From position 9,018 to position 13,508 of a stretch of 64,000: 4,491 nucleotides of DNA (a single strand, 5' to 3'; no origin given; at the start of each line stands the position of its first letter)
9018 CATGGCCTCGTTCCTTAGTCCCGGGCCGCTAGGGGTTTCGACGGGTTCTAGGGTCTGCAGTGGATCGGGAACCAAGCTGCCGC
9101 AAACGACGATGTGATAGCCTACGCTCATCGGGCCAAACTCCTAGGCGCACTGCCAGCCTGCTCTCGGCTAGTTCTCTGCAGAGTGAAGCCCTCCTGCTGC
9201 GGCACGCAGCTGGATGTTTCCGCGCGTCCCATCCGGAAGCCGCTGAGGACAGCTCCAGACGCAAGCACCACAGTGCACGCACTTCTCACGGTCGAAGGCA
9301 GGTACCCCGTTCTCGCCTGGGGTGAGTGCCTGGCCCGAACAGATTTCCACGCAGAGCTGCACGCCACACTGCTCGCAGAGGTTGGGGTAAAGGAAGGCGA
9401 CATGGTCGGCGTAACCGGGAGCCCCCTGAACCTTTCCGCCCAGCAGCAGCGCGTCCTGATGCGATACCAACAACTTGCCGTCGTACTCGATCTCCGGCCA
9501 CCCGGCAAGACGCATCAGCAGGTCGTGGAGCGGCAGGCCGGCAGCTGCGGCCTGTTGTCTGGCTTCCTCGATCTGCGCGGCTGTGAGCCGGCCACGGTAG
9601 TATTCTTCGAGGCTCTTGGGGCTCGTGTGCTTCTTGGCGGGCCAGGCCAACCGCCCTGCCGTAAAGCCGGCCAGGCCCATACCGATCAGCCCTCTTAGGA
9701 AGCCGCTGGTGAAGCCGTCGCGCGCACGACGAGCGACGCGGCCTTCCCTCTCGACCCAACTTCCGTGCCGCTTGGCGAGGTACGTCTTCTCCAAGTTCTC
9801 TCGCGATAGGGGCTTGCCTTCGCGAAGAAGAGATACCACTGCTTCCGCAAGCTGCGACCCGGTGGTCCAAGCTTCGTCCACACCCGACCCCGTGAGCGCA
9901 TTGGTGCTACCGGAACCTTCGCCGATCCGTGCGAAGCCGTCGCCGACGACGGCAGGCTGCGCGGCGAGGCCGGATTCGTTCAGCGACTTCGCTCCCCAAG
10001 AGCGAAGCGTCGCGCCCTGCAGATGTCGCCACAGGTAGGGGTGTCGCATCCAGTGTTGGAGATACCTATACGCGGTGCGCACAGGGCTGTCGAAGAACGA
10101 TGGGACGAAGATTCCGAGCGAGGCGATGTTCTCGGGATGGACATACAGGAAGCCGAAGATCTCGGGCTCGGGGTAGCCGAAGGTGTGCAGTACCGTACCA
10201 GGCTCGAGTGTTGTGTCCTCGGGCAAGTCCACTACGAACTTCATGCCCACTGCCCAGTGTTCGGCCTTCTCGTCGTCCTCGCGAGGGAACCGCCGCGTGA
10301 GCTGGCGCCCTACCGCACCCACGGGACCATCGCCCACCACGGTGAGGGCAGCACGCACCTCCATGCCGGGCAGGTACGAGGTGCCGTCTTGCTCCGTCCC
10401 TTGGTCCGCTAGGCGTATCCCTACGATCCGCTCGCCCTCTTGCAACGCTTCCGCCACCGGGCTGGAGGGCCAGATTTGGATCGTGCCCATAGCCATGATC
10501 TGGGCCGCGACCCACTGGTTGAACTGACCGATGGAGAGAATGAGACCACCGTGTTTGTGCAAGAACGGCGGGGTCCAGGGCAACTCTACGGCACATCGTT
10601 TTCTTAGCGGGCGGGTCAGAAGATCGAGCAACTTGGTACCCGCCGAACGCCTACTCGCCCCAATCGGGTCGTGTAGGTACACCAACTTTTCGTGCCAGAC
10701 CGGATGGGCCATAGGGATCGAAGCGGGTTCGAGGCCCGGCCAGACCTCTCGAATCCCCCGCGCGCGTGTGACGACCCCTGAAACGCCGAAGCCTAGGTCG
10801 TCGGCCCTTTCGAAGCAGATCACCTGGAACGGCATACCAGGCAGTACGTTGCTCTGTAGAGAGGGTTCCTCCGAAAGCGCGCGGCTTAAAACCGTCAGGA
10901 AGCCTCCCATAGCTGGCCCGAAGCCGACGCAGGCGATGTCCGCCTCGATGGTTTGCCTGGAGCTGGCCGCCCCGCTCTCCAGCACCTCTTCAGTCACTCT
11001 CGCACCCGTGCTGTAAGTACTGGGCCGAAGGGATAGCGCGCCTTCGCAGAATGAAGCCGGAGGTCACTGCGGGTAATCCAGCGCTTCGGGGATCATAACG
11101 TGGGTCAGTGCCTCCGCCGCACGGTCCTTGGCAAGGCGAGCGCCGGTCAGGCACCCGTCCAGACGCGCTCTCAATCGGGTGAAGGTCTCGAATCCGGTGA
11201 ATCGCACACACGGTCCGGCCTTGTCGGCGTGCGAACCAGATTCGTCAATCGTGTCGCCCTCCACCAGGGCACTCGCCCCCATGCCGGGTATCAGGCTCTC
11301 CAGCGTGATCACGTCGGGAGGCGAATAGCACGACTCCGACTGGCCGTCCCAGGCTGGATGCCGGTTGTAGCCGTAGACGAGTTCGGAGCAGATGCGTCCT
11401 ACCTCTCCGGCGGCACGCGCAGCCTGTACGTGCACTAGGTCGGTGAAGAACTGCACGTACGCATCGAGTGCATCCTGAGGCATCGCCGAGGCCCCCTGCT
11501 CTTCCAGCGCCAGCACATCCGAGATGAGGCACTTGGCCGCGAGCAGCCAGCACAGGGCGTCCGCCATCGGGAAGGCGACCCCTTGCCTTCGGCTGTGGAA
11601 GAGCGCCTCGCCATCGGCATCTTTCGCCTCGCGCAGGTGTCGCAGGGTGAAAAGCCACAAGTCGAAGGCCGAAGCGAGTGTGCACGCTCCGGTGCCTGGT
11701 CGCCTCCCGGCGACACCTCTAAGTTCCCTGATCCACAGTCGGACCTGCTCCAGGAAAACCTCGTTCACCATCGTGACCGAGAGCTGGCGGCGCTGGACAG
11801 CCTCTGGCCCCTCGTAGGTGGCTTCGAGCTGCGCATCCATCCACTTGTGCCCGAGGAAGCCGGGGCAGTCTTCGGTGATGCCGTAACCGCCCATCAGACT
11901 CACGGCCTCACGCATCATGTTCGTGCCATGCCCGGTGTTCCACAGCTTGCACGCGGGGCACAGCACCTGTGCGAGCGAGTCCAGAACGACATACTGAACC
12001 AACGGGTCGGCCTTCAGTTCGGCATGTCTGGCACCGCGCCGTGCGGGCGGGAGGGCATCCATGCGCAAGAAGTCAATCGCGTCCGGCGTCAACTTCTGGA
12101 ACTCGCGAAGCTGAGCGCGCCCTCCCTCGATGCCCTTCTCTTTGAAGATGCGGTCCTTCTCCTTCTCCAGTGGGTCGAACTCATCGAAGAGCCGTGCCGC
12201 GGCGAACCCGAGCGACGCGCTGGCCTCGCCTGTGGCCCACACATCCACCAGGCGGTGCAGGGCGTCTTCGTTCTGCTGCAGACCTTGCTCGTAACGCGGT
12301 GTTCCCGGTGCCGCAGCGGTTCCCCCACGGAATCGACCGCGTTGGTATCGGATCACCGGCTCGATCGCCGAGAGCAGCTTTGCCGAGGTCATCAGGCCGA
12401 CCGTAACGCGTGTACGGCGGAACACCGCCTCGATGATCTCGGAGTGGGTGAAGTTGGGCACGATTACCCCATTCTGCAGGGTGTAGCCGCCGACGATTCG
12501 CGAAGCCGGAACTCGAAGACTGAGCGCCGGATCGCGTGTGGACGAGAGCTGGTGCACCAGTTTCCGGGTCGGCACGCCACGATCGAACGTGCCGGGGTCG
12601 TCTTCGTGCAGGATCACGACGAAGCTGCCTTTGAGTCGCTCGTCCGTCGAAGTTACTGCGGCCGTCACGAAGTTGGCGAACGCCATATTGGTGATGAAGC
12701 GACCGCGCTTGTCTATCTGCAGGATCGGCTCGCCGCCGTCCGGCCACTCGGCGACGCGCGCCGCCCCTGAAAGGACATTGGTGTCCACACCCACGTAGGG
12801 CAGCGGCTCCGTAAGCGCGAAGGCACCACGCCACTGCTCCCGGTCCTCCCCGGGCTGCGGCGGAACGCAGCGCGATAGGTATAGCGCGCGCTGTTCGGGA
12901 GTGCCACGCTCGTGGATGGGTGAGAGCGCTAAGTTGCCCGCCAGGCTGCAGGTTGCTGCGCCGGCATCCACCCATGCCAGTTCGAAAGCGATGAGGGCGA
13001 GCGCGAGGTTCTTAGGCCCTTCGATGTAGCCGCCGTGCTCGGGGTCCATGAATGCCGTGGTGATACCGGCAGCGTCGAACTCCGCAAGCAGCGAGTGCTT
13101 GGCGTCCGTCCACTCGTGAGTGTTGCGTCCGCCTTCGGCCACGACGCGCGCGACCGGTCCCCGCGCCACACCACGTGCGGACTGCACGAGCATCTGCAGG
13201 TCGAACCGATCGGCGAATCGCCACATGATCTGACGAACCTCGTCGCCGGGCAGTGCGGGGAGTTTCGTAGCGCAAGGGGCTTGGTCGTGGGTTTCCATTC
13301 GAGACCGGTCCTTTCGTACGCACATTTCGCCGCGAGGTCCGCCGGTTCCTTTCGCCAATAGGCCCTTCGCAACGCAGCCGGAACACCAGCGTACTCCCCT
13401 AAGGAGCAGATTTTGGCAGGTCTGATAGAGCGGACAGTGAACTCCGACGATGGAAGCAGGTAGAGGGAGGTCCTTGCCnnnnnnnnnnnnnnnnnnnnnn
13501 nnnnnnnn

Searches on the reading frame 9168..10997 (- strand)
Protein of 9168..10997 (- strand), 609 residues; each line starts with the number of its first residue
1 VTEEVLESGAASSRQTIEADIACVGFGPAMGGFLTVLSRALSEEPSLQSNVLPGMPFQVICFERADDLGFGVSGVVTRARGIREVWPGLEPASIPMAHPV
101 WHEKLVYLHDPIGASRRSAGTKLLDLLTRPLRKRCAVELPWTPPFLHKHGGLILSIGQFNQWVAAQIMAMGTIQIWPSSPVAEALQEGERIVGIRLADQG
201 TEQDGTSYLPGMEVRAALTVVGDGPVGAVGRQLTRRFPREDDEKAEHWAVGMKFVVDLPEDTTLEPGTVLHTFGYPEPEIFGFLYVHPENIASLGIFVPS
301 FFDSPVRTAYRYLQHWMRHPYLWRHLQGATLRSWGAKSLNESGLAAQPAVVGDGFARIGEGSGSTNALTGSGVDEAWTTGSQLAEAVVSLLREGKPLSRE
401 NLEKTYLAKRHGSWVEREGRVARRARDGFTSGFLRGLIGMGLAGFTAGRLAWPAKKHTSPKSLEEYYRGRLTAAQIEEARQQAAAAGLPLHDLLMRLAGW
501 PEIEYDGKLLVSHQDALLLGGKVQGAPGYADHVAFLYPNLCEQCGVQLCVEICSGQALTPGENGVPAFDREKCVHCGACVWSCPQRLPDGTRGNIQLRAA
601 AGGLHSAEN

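Call 58: search_protein_families(library=pfam, proteins=[window:9168-10997:-], max_evalue=0.001)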
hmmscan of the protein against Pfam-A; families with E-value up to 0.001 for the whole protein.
window:9168-10997:- (609 aa): 7 families
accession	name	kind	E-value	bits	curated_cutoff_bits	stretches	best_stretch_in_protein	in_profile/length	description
PF21162.3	ETFQO_UQ-bd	-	6.6e-09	36.7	27.7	1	248-339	1-96/96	ETF-QO, ubiquinone-binding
PF12837.12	Fer4_6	-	3.1e-07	30.5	25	1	565-584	1-20/24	4Fe-4S binding domain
PF12797.12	Fer4_2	-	8.1e-06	25.9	24.5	1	565-584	2-21/22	4Fe-4S binding domain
PF00037.32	Fer4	-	9e-06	25.7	21.1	1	567-585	2-20/24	4Fe-4S binding domain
PF12838.12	Fer4_7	-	1.2e-05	26.1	27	1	541-585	2-50/52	4Fe-4S dicluster domain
PF13187.11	Fer4_9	-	4.1e-05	24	27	1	541-586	2-50/52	4Fe-4S dicluster domain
PF13247.11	Fer4_11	-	0.00086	19.9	26.2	0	535-588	4-59/100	4Fe-4S dicluster domain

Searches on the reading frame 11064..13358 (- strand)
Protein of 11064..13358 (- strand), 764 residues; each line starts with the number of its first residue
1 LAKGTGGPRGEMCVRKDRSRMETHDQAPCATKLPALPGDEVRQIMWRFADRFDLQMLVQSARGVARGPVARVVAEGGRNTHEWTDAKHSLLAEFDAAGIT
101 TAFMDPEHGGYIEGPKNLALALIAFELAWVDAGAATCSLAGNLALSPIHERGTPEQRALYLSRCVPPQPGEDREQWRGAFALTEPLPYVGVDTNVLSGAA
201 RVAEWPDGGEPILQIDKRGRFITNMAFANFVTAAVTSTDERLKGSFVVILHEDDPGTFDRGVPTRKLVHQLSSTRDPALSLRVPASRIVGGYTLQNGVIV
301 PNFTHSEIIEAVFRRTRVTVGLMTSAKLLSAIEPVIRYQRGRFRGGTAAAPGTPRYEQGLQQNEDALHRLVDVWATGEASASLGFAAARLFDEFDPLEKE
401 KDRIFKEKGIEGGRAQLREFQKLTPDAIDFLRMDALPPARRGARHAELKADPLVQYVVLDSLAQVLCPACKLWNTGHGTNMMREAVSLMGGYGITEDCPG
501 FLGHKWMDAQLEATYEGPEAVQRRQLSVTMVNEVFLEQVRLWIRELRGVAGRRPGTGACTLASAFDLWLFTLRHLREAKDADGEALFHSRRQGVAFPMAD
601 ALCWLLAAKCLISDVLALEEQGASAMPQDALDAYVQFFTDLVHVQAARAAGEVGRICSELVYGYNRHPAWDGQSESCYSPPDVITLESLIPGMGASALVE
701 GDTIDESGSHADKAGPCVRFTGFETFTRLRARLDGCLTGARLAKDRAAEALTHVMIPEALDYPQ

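Call 53: search_protein_families(library=pfam, proteins=[window:11064-13358:-], max_evalue=0.001)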
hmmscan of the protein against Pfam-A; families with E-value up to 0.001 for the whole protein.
window:11064-13358:- (764 aa): 2 families
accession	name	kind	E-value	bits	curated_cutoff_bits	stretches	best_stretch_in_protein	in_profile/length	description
PF00441.29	Acyl-CoA_dh_1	-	3.2e-10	40.8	22.4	1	465-526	86-145/150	Acyl-CoA dehydrogenase, C-terminal domain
PF02771.21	Acyl-CoA_dh_N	-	9.7e-10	39.3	22.9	1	54-164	4-109/113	Acyl-CoA dehydrogenase, N-terminal domain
